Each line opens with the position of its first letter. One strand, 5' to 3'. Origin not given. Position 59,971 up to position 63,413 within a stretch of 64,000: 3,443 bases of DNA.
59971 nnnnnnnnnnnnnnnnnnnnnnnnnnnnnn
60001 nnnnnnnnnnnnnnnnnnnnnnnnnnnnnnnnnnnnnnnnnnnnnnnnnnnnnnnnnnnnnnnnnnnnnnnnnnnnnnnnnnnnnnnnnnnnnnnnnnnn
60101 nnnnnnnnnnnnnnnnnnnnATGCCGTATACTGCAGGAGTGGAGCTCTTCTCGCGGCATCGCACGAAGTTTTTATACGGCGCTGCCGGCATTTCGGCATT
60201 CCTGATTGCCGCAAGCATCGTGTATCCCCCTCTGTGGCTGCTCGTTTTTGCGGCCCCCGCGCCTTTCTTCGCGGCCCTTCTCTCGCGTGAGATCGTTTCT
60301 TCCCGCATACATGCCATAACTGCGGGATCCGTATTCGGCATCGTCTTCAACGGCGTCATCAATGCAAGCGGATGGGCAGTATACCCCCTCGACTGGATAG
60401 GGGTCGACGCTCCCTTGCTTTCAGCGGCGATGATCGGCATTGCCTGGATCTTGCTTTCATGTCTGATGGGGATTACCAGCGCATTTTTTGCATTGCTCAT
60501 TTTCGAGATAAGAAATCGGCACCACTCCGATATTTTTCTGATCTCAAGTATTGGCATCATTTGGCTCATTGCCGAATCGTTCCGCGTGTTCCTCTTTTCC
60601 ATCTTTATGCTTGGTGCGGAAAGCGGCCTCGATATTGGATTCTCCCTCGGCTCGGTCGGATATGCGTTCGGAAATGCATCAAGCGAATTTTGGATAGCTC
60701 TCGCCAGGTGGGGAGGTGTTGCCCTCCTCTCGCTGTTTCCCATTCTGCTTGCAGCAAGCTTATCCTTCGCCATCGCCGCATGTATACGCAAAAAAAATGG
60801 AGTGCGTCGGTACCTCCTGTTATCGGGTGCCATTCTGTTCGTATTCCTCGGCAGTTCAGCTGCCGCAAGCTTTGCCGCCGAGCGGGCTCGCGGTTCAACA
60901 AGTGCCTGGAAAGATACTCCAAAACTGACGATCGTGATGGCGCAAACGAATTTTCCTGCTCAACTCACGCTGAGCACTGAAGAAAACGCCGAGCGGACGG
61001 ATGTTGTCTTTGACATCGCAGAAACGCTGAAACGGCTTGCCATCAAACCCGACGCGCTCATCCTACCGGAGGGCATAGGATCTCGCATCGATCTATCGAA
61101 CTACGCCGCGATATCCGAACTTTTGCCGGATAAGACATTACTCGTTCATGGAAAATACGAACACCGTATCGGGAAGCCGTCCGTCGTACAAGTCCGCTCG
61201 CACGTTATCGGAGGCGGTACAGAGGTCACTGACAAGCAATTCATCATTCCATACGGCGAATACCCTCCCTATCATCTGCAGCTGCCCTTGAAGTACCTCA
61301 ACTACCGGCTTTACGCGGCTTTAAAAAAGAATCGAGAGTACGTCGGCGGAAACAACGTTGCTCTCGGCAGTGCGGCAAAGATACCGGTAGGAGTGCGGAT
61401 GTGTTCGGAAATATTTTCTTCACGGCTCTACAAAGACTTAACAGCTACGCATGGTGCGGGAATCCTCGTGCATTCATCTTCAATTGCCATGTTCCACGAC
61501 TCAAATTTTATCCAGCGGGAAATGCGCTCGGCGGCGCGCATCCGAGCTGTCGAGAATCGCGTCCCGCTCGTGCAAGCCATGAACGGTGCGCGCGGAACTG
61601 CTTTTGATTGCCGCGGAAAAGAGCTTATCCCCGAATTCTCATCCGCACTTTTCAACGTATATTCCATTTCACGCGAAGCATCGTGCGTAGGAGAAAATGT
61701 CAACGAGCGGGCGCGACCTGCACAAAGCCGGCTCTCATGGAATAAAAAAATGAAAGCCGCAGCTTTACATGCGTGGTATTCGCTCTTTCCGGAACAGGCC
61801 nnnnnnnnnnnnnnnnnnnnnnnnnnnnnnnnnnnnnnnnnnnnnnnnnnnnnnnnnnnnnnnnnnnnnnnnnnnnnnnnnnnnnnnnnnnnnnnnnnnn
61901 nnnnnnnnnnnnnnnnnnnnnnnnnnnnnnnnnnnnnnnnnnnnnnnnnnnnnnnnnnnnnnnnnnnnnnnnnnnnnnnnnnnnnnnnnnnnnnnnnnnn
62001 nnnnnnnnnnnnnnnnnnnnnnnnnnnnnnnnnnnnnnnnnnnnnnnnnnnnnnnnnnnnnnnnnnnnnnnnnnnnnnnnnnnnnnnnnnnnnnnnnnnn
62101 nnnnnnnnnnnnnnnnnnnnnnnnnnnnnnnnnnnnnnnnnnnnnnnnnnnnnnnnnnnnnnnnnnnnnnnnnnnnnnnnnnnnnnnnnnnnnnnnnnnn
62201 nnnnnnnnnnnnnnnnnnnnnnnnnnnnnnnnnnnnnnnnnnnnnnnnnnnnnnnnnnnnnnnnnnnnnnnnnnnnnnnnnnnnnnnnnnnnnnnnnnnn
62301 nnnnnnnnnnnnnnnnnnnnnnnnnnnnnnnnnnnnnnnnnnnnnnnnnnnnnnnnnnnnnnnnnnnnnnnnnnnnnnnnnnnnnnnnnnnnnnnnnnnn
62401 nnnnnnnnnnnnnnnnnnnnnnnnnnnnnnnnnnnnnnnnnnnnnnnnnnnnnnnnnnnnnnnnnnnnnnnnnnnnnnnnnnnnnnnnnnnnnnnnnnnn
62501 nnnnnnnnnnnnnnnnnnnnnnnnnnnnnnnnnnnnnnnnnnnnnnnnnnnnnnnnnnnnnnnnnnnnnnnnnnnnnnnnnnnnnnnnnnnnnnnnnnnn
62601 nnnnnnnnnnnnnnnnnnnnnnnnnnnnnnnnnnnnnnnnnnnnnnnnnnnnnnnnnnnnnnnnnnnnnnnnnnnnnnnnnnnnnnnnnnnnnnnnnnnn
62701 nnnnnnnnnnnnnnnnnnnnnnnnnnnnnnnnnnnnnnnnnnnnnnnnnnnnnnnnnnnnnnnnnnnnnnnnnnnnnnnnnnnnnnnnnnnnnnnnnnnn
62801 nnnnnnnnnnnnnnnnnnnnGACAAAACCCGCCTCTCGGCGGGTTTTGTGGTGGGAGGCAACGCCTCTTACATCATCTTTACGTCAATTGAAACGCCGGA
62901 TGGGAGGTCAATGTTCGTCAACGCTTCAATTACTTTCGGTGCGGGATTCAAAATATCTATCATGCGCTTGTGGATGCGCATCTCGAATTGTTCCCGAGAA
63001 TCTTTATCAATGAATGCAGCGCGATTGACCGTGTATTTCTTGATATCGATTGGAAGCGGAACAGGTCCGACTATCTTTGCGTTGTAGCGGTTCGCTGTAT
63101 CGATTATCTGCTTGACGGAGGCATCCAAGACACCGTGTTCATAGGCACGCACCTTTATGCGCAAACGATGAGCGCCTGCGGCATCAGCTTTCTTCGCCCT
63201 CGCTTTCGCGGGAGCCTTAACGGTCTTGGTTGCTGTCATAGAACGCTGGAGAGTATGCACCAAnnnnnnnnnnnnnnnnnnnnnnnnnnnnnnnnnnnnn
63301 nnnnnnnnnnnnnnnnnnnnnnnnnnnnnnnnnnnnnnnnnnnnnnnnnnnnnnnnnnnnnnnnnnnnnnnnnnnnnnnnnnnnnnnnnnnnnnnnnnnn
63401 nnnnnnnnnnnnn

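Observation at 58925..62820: Novel Cys/His repeat domain shared by two adjacent proteins, one fused to an Lnt-like N-acyltransferase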

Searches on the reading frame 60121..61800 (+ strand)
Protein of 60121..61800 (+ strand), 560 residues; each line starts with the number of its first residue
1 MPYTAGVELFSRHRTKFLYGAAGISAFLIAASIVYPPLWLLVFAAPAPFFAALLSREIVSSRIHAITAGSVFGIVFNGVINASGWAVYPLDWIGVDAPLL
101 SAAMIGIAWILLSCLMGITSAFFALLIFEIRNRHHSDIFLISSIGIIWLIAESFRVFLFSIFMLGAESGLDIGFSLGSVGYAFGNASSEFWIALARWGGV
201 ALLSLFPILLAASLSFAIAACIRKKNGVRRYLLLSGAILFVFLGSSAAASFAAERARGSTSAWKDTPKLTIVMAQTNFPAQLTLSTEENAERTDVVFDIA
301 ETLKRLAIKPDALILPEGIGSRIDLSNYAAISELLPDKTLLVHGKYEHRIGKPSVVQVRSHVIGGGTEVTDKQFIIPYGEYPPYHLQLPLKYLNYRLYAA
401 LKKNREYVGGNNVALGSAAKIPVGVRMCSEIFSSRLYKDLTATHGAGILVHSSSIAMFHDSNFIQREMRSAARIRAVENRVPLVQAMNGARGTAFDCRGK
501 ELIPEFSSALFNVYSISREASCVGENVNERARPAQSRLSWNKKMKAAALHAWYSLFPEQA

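Call 25: search_solved_structures(query=A2, max_evalue=1, show_alignments=2)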
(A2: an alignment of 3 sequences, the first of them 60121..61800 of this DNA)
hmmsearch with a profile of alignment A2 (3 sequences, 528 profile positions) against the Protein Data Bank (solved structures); distinct sequences matched with E-value up to 1: 0.

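Call 62: find_homologous_proteins(query=A2, max_evalue=0.001)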
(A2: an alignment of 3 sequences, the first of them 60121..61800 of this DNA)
Query A2 (3 sequences) (560 aa, profile of the alignment): 8 proteins with E <= 0.001 among 8000 candidates.
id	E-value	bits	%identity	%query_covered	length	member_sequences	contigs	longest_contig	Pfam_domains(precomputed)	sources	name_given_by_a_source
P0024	3.4e-283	958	100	100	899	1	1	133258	-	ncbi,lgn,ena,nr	ncbi:MAG: hypothetical protein G01um10148_728 [Parcubacteria group bacterium Gr01-1014_8]|nr:MAG: hy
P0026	1.5e-282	956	44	89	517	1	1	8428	-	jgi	jgi:apolipoprotein N-acyltransferase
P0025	6.6e-271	917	46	90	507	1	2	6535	-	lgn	-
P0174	8.7e-187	640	45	88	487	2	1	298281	PF20154.5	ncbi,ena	-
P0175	1.9e-147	510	44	73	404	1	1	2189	-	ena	-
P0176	5.0e-143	495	43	79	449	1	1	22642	PF00795.28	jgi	jgi:apolipoprotein N-acyltransferase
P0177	7.5e-140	485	45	81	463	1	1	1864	-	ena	-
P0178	2.4e-4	38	33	21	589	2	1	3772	PF20154.5,PF00795.28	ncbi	ncbi:MAG: apolipoprotein N-acyltransferase [Planctomycetota bacterium]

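Call 76: predict_structure(alignment_id=A8)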
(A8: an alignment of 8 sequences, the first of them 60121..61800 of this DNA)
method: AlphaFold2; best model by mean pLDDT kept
length: 560 residues; sequences in the alignment: 8
mean_pLDDT: 82.1   pTM: 0.84
mean pLDDT of the five models: 82.1, 81.8, 80.5, 79.9, 77.3
residues with pLDDT >= 90: 247; 70-90: 196; 50-70: 83; < 50: 34
segments of 3 or more residues with pLDDT < 50: 1-6, 168-174, 377-382, 525-538
pLDDT, mean of each block of 10 residues (from residue 1): 49 81 93 89 94 90 94 90 63 73 79 85 94 88 92 77 55 59 88 91 94 93 84 96 95 87 91 87 68 92 96 91 87 94 83 81 90 59 62 73 64 88 89 87 92 76 81 94 93 95 95 96 54 42 63 60
secondary structure, 60 per line:
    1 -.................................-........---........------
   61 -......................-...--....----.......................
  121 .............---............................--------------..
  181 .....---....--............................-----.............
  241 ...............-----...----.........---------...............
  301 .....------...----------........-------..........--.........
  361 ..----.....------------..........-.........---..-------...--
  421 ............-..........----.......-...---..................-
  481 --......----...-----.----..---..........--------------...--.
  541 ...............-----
elements in order: H2-34 H36-43 H47-54 H62-83 H90-93 H98-133 H137-164 H179-185 H189-192 H195-222 H228-255 E268-276 H286-305 E312-314 H325-332 E340-349 E352-362 E367-371 H384-393 H395-403 E416-418 E421-427 H428-432 H434-443 E448-454 H462-479 E483-488 E493-495 E511-517 H540-555

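Call 78: fold_search(model_id=the predicted structure, library=pdb)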
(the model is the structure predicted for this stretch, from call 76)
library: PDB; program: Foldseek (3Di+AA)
matches with E <= 10: 653; with E <= 0.001: 126
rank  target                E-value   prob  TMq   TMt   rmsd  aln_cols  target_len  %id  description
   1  5n6m                  1.7e-14  1.00  0.63  0.71   8.5       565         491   18  Structure of the membrane integral lipoprotein N-acyltransferase Lnt from P. aeruginosa (released 2017-07-12)
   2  5n6h_B                2.0e-14  1.00  0.64  0.71   8.5       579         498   15  Structure of the membrane integral lipoprotein N-acyltransferase Lnt from E. coli (released 2017-07-12)
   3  8aq2                  2.1e-14  1.00  0.63  0.67   8.6       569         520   18  In meso structure of the membrane integral lipoprotein N-acyltransferase Lnt from P. aeruginosa covalently linked with T (released 2023-07-12)
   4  5n6l_A                3.4e-14  1.00  0.66  0.72   5.3       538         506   15  Structure of the membrane integral lipoprotein N-acyltransferase Lnt C387A mutant from E. coli (released 2017-07-12)
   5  5n6l_B                3.7e-14  1.00  0.65  0.73   8.4       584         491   15  Structure of the membrane integral lipoprotein N-acyltransferase Lnt C387A mutant from E. coli (released 2017-07-12)
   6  5vrg                  3.8e-14  1.00  0.65  0.73   5.2       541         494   15  Structural insights into lipoprotein N-acylation by Escherichia coli apolipoprotein N-acyltransferase (released 2017-07-12)
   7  5xhq_A                4.0e-14  1.00  0.64  0.72   6.0       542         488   16  Apolipoprotein N-acyl Transferase (released 2017-07-26)
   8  7aci                  6.2e-14  1.00  0.65  0.72   5.7       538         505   15  In meso structure of apolipoprotein N-acyltransferase, Lnt, from Escherichia coli in 9.8 monoacylglycerol (released 2020-12-16)
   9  8aq4                  6.5e-14  1.00  0.66  0.72   5.8       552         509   16  In surfo structure of the membrane integral lipoprotein N-acyltransferase Lnt from E. coli in complex with TITC and lyso (released 2023-07-12)
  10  8b0p_A                8.1e-14  1.00  0.64  0.70   5.4       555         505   15  Cryo-EM structure of apolipoprotein N-acyltransferase Lnt from E. coli in complex with Pam3 (released 2023-07-12)
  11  5n6h_A                9.2e-14  1.00  0.65  0.71   5.5       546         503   16  Structure of the membrane integral lipoprotein N-acyltransferase Lnt from E. coli (released 2017-07-12)
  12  8q2p                  9.7e-14  1.00  0.66  0.72   5.6       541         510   16  Structure of the membrane integral lipoprotein N-acyltransferase Lnt from E. coli by using Se-MAG for the the lipid cubi (released 2024-05-15)
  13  5xhq_B                9.7e-14  1.00  0.63  0.72   5.8       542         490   15  Apolipoprotein N-acyl Transferase (released 2017-07-26)
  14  8b0l                  1.3e-13  1.00  0.64  0.70   7.7       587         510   14  Cryo-EM structure of apolipoprotein N-acyltransferase Lnt from E. coli in complex with PE (released 2023-07-12)
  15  6nwr_A                1.3e-13  1.00  0.63  0.72   5.5       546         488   14  Thioester acyl-intermediate of Apolipoprotein N-acyltransferase (Lnt) (released 2020-01-29)
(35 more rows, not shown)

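Call 82: find_encoding_contigs(protein=P0174, flank=8000, max_places=2)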
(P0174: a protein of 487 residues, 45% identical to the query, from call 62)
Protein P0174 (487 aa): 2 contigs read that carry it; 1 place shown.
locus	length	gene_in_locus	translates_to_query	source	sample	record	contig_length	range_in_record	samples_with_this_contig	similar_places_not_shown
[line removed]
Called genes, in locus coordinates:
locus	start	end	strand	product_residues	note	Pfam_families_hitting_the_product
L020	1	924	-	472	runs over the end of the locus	PF27533:CapK_C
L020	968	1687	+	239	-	-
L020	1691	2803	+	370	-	-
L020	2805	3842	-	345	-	-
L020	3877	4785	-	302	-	-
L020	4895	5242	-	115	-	-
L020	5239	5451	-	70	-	-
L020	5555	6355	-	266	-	PF00515:TPR_1 (faint), PF07719:TPR_2 (faint), PF13428:TPR_14 (faint), PF14559:TPR_19 (faint), PF13431:TPR_17 (faint), PF13371:TPR_9 (weak), PF13432:TPR_16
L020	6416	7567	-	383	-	-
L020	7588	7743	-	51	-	-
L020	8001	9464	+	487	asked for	PF20154:LNT_N (weak)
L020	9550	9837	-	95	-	-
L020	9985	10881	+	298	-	-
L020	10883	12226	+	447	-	PF27533:CapK_C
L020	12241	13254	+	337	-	-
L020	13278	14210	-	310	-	PF00501:AMP-binding (weak), PF27533:CapK_C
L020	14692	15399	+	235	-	-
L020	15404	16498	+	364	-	-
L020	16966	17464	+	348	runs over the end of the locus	-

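Call 83: find_encoding_contigs(protein=P0176, flank=8000, max_places=2)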
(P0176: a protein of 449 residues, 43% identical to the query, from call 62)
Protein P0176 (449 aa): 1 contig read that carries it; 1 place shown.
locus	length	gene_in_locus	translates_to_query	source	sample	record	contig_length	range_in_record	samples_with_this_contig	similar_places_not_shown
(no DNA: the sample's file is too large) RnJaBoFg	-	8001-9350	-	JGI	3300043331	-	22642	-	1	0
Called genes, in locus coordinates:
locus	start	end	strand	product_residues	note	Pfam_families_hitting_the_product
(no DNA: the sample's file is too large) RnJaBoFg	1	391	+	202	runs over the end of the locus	PF00881:Nitroreductase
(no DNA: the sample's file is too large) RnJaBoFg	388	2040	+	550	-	PF01011:PQQ (faint), PF13360:PQQ_2, PF23414:Beta-prop_EML_2 (faint), PF25293:Beta-prop_EMC1_N (faint), PF13570:Beta-prop_ACSF4, PF13360:PQQ_2, PF13570:Beta-prop_ACSF4, PF13360:PQQ_2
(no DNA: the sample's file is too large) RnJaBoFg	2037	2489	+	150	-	-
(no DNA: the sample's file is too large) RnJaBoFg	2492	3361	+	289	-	PF05090:HTTM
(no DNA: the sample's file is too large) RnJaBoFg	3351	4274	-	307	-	PF05118:Asp_Arg_Hydrox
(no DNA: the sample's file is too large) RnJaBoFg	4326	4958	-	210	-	-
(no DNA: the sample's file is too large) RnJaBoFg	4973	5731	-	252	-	PF13640:2OG-FeII_Oxy_3, PF13661:2OG-FeII_Oxy_4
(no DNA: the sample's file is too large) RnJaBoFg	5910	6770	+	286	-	-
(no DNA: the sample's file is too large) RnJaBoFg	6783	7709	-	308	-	-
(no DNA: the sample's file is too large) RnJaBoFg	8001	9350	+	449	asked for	PF00795:CN_hydrolase (weak)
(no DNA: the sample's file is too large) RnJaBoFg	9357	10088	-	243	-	PF13462:Thioredoxin_4, PF01323:DSBA (faint)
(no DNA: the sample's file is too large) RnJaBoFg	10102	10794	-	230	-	-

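Call 89: search_protein_families(library=ncbifam, proteins=[L020:9985-10881:+, L020:3877-4785:-, L020:1691-2803:+, L020:968-1687:+, L020:6416-7567:-], max_evalue=0.01)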
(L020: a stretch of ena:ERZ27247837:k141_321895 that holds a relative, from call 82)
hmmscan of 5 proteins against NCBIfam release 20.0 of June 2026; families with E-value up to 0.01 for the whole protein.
L020:9985-10881:+ (298 aa): 2 families
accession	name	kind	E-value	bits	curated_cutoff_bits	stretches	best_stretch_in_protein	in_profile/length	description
TIGR00364.1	TIGR00364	equivalog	0.00022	20.8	150.3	1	54-112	4-61/201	7-cyano-7-deazaguanine synthase QueC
TIGR02432.1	lysidine_TilS_N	equivalog_domain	0.0035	17.3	93.6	0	53-114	4-70/189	tRNA lysidine(34) synthetase TilS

L020:3877-4785:- (302 aa): 1 family
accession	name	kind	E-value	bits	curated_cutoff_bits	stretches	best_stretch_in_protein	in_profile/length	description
TIGR00364.1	TIGR00364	equivalog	0.0043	16.6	150.3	1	57-116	3-63/201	7-cyano-7-deazaguanine synthase QueC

L020:1691-2803:+ (370 aa): 0 families

L020:968-1687:+ (239 aa): 0 families

L020:6416-7567:- (383 aa): 0 families

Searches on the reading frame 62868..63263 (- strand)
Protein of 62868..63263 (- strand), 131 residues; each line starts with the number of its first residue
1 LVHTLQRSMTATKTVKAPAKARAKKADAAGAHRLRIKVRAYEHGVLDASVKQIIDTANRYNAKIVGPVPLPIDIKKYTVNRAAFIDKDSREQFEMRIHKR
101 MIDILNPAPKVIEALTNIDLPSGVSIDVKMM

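Call 90: search_protein_families(library=pfam, proteins=[window:62868-63263:-], max_evalue=0.001)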
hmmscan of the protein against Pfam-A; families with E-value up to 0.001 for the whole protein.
window:62868-63263:- (131 aa): 1 family
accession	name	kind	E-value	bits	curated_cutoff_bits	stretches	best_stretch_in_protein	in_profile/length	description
PF00338.27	Ribosomal_S10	-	1e-30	106.3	21.2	1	35-129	1-98/98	Ribosomal protein S10p/S20e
